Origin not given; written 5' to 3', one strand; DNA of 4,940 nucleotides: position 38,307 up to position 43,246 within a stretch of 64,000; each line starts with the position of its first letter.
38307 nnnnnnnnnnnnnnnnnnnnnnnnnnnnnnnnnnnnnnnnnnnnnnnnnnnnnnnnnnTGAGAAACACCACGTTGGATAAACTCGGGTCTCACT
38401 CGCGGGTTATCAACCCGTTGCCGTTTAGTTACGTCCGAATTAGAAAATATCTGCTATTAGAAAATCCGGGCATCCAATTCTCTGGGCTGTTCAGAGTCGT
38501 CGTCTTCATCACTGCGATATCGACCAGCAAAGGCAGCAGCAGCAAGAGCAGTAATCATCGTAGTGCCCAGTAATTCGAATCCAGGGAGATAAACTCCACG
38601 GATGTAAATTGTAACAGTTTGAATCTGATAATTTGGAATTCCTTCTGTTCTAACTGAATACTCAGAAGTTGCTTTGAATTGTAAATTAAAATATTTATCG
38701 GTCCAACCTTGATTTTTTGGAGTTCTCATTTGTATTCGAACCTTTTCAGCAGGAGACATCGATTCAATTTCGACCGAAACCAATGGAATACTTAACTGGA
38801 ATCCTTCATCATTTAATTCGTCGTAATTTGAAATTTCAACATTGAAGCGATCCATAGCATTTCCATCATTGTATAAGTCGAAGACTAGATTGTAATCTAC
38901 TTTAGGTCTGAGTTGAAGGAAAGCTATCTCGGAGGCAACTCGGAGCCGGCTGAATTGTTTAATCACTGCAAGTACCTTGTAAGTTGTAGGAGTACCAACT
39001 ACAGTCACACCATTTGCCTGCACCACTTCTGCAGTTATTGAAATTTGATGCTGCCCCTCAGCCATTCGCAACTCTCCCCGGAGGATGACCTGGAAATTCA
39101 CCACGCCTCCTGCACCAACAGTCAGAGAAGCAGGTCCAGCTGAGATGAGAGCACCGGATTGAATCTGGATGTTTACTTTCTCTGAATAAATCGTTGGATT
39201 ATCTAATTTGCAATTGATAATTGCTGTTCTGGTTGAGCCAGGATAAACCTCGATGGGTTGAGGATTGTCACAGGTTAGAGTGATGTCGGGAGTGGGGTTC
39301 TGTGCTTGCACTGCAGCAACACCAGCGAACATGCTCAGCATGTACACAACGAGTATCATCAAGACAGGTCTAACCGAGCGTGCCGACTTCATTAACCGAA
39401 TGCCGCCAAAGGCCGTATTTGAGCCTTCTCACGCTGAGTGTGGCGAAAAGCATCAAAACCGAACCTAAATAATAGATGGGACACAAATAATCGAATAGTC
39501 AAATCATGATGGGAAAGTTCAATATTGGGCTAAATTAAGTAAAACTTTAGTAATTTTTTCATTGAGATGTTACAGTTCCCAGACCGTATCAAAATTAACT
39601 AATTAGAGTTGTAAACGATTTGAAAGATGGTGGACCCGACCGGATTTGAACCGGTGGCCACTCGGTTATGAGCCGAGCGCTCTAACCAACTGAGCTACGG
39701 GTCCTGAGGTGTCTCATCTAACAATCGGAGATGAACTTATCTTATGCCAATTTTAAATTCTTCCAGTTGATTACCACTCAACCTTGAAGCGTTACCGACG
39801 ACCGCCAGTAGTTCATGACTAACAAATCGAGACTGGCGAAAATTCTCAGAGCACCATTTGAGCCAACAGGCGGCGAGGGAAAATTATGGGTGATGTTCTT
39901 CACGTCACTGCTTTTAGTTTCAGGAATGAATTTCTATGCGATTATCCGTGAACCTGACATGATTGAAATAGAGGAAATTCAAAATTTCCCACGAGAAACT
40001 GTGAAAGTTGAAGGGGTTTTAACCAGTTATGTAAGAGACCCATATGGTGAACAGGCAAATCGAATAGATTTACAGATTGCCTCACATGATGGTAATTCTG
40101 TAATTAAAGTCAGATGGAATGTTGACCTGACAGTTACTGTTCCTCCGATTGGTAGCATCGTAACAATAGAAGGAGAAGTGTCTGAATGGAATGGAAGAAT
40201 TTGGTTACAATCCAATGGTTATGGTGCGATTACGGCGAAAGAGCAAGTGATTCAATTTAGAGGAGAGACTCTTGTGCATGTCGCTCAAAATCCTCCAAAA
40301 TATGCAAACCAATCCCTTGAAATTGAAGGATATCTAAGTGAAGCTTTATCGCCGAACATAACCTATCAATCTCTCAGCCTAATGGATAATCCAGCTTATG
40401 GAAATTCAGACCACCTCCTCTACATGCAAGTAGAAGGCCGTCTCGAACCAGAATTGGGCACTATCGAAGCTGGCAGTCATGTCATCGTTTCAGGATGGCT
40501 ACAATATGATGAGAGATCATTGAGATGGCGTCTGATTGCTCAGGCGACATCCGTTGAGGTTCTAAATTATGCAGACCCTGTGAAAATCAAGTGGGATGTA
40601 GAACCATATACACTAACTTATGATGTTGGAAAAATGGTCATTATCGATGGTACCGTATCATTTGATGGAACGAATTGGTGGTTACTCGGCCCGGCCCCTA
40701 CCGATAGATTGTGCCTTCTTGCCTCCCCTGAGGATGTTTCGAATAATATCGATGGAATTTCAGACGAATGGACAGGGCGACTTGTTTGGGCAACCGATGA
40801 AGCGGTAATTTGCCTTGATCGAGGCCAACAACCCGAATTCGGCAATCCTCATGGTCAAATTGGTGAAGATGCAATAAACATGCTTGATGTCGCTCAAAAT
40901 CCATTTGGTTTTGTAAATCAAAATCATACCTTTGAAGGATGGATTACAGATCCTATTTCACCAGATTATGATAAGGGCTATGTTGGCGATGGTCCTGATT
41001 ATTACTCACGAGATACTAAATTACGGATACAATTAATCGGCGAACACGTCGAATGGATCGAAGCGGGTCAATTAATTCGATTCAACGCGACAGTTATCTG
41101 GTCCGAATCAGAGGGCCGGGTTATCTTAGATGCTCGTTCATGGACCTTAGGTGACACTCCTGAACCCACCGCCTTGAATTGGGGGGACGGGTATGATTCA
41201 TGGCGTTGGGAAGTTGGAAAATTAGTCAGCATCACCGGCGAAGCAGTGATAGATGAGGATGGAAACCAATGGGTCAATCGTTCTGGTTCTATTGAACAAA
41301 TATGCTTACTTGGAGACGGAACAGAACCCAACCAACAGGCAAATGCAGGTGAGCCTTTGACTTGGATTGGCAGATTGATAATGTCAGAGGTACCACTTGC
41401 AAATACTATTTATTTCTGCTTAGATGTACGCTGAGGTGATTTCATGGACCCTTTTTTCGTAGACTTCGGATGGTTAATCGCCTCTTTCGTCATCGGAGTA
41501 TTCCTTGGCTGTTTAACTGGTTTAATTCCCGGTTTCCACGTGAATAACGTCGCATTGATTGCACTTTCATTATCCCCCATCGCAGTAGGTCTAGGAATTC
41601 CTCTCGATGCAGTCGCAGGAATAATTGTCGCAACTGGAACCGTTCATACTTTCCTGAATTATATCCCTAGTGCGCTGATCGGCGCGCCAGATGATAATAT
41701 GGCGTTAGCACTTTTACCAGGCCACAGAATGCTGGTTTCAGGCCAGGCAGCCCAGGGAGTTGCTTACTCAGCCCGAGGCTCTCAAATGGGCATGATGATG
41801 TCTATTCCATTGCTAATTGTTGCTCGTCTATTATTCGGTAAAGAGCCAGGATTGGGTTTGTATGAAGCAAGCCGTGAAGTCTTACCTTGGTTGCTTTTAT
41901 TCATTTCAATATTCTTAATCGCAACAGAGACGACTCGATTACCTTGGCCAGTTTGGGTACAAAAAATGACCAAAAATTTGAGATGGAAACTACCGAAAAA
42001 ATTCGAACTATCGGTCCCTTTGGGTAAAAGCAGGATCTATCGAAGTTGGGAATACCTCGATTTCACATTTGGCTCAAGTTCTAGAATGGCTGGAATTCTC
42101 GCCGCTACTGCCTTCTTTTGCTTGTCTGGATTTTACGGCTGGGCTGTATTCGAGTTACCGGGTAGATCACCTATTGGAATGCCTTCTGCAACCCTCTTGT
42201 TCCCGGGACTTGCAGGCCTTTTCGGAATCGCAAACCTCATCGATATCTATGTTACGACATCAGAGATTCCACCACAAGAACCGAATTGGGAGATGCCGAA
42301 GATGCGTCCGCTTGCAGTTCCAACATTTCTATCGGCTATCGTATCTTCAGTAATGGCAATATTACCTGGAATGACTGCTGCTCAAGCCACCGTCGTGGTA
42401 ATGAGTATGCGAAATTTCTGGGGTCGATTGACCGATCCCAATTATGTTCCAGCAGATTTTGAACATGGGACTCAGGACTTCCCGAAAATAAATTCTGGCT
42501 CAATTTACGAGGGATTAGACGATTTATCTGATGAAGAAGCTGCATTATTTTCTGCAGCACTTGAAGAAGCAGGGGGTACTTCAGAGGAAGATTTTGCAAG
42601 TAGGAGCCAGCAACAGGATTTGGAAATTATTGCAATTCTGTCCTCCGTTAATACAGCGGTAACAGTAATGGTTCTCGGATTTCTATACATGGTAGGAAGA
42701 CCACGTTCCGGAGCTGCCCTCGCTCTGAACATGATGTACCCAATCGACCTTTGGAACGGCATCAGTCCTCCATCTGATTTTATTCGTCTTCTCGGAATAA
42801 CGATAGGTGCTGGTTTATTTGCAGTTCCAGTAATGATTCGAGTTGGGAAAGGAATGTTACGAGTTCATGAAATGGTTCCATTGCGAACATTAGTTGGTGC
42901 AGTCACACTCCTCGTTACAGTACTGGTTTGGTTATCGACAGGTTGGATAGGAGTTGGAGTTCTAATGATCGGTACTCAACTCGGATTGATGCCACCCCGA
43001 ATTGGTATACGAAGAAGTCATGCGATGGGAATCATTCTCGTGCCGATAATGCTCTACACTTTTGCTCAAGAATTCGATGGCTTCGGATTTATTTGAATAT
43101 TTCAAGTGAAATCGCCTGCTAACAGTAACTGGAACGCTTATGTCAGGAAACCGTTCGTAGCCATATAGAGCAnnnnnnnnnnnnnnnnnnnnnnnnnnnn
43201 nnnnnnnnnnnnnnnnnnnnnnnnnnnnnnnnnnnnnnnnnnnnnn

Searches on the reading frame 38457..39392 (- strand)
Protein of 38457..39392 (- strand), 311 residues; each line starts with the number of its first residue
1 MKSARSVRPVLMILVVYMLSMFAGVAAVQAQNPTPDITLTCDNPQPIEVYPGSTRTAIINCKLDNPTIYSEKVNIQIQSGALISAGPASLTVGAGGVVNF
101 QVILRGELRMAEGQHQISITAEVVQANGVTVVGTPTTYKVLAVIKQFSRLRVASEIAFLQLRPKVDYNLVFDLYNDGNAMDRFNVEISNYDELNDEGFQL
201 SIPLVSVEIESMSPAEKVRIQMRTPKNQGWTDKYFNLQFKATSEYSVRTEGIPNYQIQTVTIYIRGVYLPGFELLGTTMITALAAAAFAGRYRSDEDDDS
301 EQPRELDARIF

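Call 17: search_protein_families(library=pfam, proteins=[window:38457-39392:-], max_evalue=0.001)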
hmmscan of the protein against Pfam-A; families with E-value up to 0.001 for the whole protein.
window:38457-39392:- (311 aa): 1 family
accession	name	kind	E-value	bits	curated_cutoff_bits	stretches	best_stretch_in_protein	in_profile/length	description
PF11614.14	FixG_C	-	0.00017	22.2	25.6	0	62-130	38-109/119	IG-like fold at C-terminal of FixG, putative oxidoreductase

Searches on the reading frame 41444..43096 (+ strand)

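Call 82: search_protein_families(library=pfam, proteins=[window:41444-43096:+], max_evalue=0.0001)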
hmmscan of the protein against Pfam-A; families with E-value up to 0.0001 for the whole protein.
window:41444-43096:+ (550 aa): 1 family
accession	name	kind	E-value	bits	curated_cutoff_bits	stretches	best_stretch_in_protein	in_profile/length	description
PF01970.21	TctA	-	2.6e-43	148.7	28.9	2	13-323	2-267/423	Tripartite tricarboxylate transporter TctA family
